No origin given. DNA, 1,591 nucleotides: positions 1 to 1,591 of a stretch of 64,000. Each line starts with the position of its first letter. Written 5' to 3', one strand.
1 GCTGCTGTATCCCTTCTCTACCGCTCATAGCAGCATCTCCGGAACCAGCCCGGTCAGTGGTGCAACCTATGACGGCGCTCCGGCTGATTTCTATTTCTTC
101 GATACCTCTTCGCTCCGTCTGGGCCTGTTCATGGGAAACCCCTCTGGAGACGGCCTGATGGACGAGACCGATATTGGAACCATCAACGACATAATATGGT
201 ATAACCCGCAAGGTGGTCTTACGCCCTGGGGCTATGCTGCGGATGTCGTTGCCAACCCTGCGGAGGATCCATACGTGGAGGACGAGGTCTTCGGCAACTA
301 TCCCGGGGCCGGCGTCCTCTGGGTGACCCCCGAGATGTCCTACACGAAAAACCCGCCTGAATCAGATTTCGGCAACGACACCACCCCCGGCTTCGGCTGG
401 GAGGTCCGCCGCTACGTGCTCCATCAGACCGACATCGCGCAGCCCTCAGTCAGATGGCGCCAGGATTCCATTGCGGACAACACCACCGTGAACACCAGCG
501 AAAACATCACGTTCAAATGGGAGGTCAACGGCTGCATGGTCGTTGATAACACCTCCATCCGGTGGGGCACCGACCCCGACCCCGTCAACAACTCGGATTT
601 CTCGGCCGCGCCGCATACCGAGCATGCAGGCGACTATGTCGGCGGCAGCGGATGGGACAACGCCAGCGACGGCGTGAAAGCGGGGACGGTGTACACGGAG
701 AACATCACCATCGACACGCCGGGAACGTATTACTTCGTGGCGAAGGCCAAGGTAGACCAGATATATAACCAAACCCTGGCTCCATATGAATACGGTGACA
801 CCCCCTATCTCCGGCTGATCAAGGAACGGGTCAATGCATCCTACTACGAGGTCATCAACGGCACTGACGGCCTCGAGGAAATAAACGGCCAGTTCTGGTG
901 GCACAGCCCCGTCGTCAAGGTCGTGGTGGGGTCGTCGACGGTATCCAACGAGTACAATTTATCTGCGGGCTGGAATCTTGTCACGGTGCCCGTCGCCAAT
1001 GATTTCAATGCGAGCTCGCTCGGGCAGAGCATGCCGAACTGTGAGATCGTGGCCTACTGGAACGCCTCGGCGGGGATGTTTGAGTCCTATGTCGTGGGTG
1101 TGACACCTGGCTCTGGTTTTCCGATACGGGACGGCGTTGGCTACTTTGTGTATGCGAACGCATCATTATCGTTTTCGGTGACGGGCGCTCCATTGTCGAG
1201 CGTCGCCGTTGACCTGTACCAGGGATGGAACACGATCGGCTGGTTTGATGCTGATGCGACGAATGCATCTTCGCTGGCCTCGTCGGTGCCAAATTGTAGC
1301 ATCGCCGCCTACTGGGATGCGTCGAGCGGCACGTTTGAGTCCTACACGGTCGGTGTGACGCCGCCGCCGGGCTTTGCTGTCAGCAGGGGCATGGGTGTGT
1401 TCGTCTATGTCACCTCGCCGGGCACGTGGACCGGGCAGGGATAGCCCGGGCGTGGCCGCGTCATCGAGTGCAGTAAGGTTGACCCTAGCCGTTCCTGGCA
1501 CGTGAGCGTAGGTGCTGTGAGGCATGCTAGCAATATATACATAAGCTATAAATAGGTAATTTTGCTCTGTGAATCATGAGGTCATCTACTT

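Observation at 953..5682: Shared tandem ~75-aa C-terminal domain pair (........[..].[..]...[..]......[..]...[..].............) on two adjacent giant secreted proteins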

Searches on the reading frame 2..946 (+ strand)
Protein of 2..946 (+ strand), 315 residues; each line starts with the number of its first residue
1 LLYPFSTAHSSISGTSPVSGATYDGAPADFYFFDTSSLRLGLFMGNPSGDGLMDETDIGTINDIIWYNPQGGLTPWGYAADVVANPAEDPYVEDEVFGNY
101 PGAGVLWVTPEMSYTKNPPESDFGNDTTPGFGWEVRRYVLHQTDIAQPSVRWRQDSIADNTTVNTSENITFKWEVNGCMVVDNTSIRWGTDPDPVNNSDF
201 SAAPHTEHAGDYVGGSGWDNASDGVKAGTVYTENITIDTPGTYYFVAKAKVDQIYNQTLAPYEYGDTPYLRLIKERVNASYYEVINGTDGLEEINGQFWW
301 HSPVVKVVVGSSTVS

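Call 55: search_solved_structures(query=window:2-946:+, max_evalue=1)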
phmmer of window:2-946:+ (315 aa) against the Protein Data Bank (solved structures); distinct sequences matched with E-value up to 1: 0.

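Call 83: find_homologous_proteins(query=window:2-946:+, max_evalue=0.001)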
Query window:2-946:+ (315 aa): 12 proteins with E <= 0.001 among 1115 candidates.
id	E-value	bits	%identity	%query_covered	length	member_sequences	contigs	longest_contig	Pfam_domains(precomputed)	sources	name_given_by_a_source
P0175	7.7e-120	419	58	100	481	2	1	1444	PF00801.27,PF00246.30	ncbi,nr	ncbi:MAG: hypothetical protein KAU84_04370, partial [Thermoplasmatales archaeon]|nr:hypothetical pro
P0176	7.0e-119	416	59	97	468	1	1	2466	-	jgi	jgi:hypothetical protein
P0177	1.1e-107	379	56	98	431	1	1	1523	PF00801.27,PF18911.7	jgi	jgi:hypothetical protein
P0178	3.5e-106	374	59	89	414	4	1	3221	PF00801.27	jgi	-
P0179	8.5e-98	346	52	98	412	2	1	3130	PF17957.8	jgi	jgi:hypothetical protein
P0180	5.9e-93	330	49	98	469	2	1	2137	PF00246.30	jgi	jgi:hypothetical protein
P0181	1.6e-91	326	50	98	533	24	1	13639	PF00246.30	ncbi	-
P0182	1.0e-86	310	50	98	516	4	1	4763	PF00246.30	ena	-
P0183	1.7e-86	309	51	86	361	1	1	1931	PF17957.8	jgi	jgi:hypothetical protein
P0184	5.3e-85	304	49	98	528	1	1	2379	PF00246.30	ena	-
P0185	1.6e-49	188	60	47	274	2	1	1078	PF00801.27,PF18911.7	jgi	jgi:hypothetical protein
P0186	6.6e-25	107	46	43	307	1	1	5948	PF22842.4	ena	-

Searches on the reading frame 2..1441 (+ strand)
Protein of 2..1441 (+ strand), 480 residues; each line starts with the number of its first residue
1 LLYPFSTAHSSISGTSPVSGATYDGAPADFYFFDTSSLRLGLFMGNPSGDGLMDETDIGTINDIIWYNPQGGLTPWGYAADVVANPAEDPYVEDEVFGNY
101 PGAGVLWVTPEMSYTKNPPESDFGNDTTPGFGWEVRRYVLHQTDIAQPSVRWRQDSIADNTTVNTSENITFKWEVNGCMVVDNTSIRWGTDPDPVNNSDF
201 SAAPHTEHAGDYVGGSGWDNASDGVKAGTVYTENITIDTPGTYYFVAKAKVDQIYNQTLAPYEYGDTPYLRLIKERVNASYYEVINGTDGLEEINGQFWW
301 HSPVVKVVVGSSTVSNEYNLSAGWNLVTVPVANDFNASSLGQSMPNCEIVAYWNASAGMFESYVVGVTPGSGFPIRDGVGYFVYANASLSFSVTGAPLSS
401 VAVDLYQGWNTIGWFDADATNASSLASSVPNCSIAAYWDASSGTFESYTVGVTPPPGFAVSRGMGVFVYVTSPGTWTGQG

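Call 3: search_protein_families(library=pfam, proteins=[window:2-1441:+], max_evalue=1)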
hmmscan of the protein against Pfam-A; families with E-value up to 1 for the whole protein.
window:2-1441:+ (480 aa): 0 families

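Call 4: search_protein_families(library=ncbifam, proteins=[window:2-1441:+], max_evalue=1)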
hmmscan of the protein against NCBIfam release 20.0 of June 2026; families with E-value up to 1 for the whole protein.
window:2-1441:+ (480 aa): 0 families

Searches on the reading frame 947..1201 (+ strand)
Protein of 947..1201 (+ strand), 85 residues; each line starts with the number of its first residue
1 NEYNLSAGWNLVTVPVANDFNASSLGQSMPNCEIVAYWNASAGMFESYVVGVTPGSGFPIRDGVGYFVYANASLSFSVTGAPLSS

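Call 12: search_solved_structures(query=A1, max_evalue=10, show_alignments=2)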
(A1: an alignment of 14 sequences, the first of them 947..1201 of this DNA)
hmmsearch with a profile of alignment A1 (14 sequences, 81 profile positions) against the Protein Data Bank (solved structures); distinct sequences matched with E-value up to 10: 0.

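Call 17: search_protein_representatives(alignment_id=A1)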
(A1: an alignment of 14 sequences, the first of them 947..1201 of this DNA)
Query: 14 sequences, 81 profile positions. Proteins with E-value up to 0.001 (for the whole library): 3331; up to 1e-10: 1182; up to 1e-30: 185. The best 150 are listed.
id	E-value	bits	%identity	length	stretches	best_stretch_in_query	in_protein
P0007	3.5e-83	289.8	-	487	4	4-81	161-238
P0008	1.8e-77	271.5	-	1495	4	1-79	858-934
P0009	1.5e-68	242.9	-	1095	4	3-74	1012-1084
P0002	6.3e-68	240.9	-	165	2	1-79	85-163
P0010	2.3e-66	235.9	-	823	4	2-77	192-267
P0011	4.4e-63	225.4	-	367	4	3-80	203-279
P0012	1.3e-62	223.8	-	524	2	3-80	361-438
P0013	2.4e-62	223.0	-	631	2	1-78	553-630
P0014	3.2e-61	219.4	-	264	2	1-79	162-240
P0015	4.1e-61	219.1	-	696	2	1-81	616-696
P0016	6.7e-61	218.4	-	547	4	2-81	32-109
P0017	1.3e-60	217.5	-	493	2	1-81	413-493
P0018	2.2e-58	210.3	-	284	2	1-81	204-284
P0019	1.5e-57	207.7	-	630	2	2-81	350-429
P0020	4.4e-57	206.1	-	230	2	2-81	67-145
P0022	2.0e-56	204.0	-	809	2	3-81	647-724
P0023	5.0e-56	202.8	-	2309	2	1-80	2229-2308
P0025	2.1e-55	200.8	-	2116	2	1-81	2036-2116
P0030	2.7e-52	190.8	-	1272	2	5-79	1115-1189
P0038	6.2e-47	173.6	-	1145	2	1-81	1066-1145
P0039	9.7e-47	173.0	-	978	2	1-81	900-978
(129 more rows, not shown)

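Call 19: find_homologous_proteins(query=A1, max_evalue=0.00001)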
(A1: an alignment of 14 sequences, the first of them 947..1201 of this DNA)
Query A1 (14 sequences) (85 aa, profile of the alignment): 9 proteins with E <= 0.00001 among 563 candidates.
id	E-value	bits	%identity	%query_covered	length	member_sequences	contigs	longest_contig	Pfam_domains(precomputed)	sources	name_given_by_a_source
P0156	3.0e-48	179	41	79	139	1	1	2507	-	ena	-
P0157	1.9e-36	142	35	81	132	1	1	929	-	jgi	jgi:hypothetical protein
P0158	3.1e-36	141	49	81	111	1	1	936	-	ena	-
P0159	5.1e-27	111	34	80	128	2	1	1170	-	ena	-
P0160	1.4e-23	100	42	79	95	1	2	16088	-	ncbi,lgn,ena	-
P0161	4.8e-21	92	30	81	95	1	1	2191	-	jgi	jgi:hypothetical protein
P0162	6.3e-19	86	31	81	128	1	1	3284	-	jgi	jgi:hypothetical protein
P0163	1.4e-18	84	38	62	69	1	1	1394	-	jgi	-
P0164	3.7e-11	61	43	41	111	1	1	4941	-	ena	-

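Call 23: search_protein_families(library=pfam, proteins=[P0008, P0009, P0013, P0015, P0022, P0030, P0038, P0039, P0012, P0017], max_evalue=0.001)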
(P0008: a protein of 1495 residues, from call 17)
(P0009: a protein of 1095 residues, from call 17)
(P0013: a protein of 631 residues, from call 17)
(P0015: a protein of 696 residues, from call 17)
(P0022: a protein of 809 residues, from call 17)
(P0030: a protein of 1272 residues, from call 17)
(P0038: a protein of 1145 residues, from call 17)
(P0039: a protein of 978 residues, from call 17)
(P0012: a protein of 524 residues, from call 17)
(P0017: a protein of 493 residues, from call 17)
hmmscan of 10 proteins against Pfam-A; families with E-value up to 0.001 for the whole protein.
P0008 (1495 aa): 2 families
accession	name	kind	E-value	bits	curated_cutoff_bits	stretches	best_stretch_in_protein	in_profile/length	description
PF04389.22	Peptidase_M28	-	2.4e-18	67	21.3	1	556-765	1-190/193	Peptidase family M28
PF01546.33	Peptidase_M20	-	0.00026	21.4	24.6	1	583-635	32-84/206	Peptidase family M20/M25/M40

P0009 (1095 aa): 4 families
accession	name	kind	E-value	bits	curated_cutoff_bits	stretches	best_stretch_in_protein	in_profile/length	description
PF18911.6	PKD_4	-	8.8e-130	423.5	27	8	251-326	9-85/85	PKD domain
PF00801.26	PKD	-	1.3e-82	272.3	23.5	8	512-573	13-76/80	PKD domain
PF18981.6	InlK_D3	-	3.1e-11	43.6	25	0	538-579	33-75/75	Internalin K domain (D3/D4)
PF01835.25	MG2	-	0.00033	21.4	32.8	0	854-912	34-92/96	MG2 domain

P0013 (631 aa): 2 families
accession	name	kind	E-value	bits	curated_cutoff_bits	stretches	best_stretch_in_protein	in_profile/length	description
PF13517.12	FG-GAP_3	-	1.8e-19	70.5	26.9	2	57-125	1-60/61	FG-GAP-like repeat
PF01839.29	FG-GAP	-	3.1e-12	46.5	22.1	0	109-126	3-20/37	FG-GAP repeat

P0015 (696 aa): 1 family
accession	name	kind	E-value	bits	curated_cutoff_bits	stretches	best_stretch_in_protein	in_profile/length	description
PF05048.19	NosD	-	9.3e-22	78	23.6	1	338-493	63-211/212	Periplasmic copper-binding protein (NosD)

P0022 (809 aa): 1 family
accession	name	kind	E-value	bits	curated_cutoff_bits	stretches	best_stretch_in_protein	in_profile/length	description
PF00082.27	Peptidase_S8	-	9.2e-21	74.8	21.8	1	239-500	8-288/288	Subtilase family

P0030 (1272 aa): 4 families
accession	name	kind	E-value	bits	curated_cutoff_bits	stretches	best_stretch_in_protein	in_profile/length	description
PF13620.12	CarboxypepD_reg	-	1.3e-11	45.2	32.3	1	36-115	1-80/82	Carboxypeptidase regulatory-like domain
PF13715.12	CarbopepD_reg_2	-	1.1e-06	29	32.2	1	37-116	1-76/88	CarboxypepD_reg-like domain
PF24025.1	Ig_DR_A0283-like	-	8.4e-05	23.3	27.1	1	40-97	12-69/102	DR_A0283-like, Ig-like domain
PF19077.6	Big_13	-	0.00021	22.2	27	0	868-914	55-101/102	Bacterial Ig-like domain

P0038 (1145 aa): 6 families
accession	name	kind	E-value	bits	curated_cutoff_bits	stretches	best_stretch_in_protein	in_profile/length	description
PF22544.2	HYDIN_VesB_CFA65-like_Ig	-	1.1e-14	54.9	25.5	1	328-411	1-83/100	HYDIN/CFA65/VesB-like, Ig-like domain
PF00656.27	Peptidase_C14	-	3.7e-11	43.6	21.4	1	638-816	3-187/233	Caspase domain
PF22073.2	Cep192_D4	-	7.8e-09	36.2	35.5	0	338-411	12-91/112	Cep192 domain 4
PF15780.11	ASH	-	1.2e-06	29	27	0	438-516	5-86/98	Abnormal spindle-like microcephaly-assoc'd, ASPM-SPD-2-Hydin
PF18998.6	Flg_new_2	-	3.2e-06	27.5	23.6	1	50-126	6-71/73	Divergent InlB B-repeat domain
PF24507.1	Ig_CFAP65_4th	-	0.00013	22.8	27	0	459-510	2-52/76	CFAP65, fourth Ig-like domain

P0039 (978 aa): 4 families
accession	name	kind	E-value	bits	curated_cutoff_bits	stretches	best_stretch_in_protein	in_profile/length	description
PF13385.13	Laminin_G_3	-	3.7e-21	76.3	27.6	1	200-363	1-151/151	Concanavalin A-like lectin/glucanases superfamily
PF05048.19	NosD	-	1.1e-17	64.7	23.6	2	702-785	115-212/212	Periplasmic copper-binding protein (NosD)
PF13229.12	Beta_helix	-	3.3e-06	27.3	25.9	1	623-765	11-143/158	Right handed beta helix region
PF02210.31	Laminin_G_2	-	0.0003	21.7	22.9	1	280-322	47-92/126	Laminin G domain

P0012 (524 aa): 0 families

P0017 (493 aa): 3 families
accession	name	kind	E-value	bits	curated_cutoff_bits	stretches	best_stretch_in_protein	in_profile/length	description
PF18911.6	PKD_4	-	1.6e-22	79.8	27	2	35-117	1-84/85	PKD domain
PF00801.26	PKD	-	4.2e-17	62.3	23.5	2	42-116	2-79/80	PKD domain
PF22352.2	K319L-like_PKD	-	7.9e-07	29.4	27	0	52-118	11-84/84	K319L-like, PKD domain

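Call 48: predict_structure(alignment_id=A1)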
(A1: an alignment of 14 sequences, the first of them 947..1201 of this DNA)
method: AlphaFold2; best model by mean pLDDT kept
length: 85 residues; sequences in the alignment: 14
mean_pLDDT: 94.7   pTM: 0.82
mean pLDDT of the five models: 94.7, 93.5, 93.5, 92.5, 92.1
residues with pLDDT >= 90: 79; 70-90: 6; 50-70: 0; < 50: 0
segments of 3 or more residues with pLDDT < 50: none
pLDDT, mean of each block of 10 residues (from residue 1): 94 94 96 96 96 96 95 94 85
secondary structure, 60 per line:
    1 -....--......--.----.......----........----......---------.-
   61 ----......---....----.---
elements in order: E2-5 E8-13 H22-27 E32-39 E44-49 E65-70 E74-77

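Call 50: fold_search(model_id=the predicted structure, library=pdb)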
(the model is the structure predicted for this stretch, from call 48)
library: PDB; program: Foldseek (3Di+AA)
matches with E <= 10: 519; with E <= 0.001: 0
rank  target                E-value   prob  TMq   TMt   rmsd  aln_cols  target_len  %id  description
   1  8u7d_A                2.0e-01  0.30  0.28  0.05   6.9        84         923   12  R399A mutant of sea urchin SLC9C1 at pH 6 in Na+ - Relaxed state (released 2025-03-26)
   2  8otx_A                2.2e-01  0.41  0.31  0.05   6.7        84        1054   13  Cryo-EM structure of Strongylocentrotus purpuratus sperm-specific Na+/H+ exchanger SLC9C1 in nanodisc (released 2023-11-01)
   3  1pqf_A                2.2e-01  0.18  0.23  0.18  11.7        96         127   17  Glycine 24 to Serine mutation of aspartate decarboxylase (released 2003-11-18)
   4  8otq_A                2.9e-01  0.38  0.30  0.05   6.8        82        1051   11  Cryo-EM structure of Strongylocentrotus purpuratus sperm-specific Na+/H+ exchanger SLC9C1 in GDN (released 2023-11-01)
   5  1pt0_B                2.9e-01  0.23  0.24  0.20  11.1        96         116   14  Unprocessed Pyruvoyl Dependent Aspartate Decarboxylase with an Alanine insertion at position 26 (released 2003-11-11)
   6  1pt0_A                3.1e-01  0.21  0.24  0.20  11.4        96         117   14  Unprocessed Pyruvoyl Dependent Aspartate Decarboxylase with an Alanine insertion at position 26 (released 2003-11-11)
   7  7eyl_A                3.2e-01  0.30  0.27  0.25   9.7        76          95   12  Crystal structure of Salmonella enterica ppnP (released 2022-02-09)
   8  1ppy_A                3.2e-01  0.20  0.27  0.19  11.3        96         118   18  Native precursor of pyruvoyl dependent Aspartate decarboxylase (released 2003-11-18)
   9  6v7j_A                3.2e-01  0.20  0.25  0.09   9.8        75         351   19  The C2221 crystal form of canavalin at 173 K (released 2020-02-19)
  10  9bur_A                3.2e-01  0.20  0.26  0.05  12.3        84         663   11  Structure of GGCX-BGP complex (released 2025-01-29)
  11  1pyq_B                3.2e-01  0.18  0.23  0.19  11.3        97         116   15  Unprocessed Aspartate Decarboxylase Mutant, with Alanine inserted at position 24 (released 2003-11-18)
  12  8pd3                  3.4e-01  0.35  0.31  0.05   6.3        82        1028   10  Ligand-free SpSLC9C1 in lipid nanodiscs, protomer state 2 (released 2023-11-08)
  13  1fi2                  3.6e-01  0.77  0.45  0.23   4.5        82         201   18  CRYSTAL STRUCTURE OF GERMIN (OXALATE OXIDASE) (released 2001-05-01)
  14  8xpq_A                3.6e-01  0.33  0.29  0.05   6.6        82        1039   10  Structure of the sea urchin spSLC9C1 in state-2 w/o cAMP dimer (released 2024-07-17)
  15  6v7j_C                3.6e-01  0.20  0.25  0.09   9.8        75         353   17  The C2221 crystal form of canavalin at 173 K (released 2020-02-19)
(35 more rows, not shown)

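Call 51: list_cluster_members(proteins=[P0160, P0008, P0009, P0013, P0015, P0022, P0023, P0025, P0038, P0012])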
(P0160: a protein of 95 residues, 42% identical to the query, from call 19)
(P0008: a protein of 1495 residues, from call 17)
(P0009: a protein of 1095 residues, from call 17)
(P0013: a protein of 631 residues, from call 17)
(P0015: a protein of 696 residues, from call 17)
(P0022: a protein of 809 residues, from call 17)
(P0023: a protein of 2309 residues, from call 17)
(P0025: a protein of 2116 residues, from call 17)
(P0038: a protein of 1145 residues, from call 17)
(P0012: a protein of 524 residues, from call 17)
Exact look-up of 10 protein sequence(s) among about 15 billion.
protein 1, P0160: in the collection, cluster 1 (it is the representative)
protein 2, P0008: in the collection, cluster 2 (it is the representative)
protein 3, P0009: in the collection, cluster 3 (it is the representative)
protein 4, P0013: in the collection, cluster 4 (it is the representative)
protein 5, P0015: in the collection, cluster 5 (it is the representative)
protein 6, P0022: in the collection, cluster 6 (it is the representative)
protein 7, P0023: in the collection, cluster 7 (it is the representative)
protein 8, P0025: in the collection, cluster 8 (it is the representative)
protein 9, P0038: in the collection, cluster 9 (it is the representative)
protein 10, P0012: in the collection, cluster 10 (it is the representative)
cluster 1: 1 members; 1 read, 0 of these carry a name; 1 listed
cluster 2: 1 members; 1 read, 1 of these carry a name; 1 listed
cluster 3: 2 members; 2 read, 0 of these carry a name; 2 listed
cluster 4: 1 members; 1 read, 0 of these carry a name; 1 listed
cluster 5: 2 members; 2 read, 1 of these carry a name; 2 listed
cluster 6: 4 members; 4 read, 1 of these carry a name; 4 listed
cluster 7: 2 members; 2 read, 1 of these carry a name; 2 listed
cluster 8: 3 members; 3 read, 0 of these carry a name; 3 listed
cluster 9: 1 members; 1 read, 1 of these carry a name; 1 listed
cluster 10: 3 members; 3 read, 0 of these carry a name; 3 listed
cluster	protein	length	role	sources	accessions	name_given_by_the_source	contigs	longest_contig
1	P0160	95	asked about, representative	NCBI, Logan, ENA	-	-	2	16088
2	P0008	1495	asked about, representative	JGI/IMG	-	hypothetical protein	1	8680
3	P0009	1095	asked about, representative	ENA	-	-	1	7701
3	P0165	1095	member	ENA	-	-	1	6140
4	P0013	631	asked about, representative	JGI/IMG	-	-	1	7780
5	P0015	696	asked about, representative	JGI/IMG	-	parallel beta-helix repeat protein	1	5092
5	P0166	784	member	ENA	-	-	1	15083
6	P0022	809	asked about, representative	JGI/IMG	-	-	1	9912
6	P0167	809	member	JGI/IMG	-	hypothetical protein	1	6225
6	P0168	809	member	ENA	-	-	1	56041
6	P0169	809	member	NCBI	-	-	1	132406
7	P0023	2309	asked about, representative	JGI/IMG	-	RHS repeat-associated protein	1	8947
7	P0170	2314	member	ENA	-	-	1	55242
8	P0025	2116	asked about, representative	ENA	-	-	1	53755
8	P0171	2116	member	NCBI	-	-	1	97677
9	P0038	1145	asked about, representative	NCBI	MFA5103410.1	MAG: choice-of-anchor D domain-containing protein [Candidatus Thermoplasmatota archaeon]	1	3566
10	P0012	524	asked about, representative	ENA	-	-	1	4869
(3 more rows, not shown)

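Call 59: search_protein_families(library=pfam, alignment_id=A1, max_evalue=10)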
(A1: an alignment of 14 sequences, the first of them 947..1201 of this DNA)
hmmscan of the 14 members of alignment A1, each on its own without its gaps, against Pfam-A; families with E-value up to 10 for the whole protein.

A. member 1, window:947-1201:+ (85 aa): 0 families

B. families by the number of members that match (of 14 scanned): 2 families
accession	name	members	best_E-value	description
PF01988.24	VIT1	1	0.026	VIT family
PF07757.19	AdoMet_MTase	1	0.18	Predicted AdoMet-dependent methyltransferase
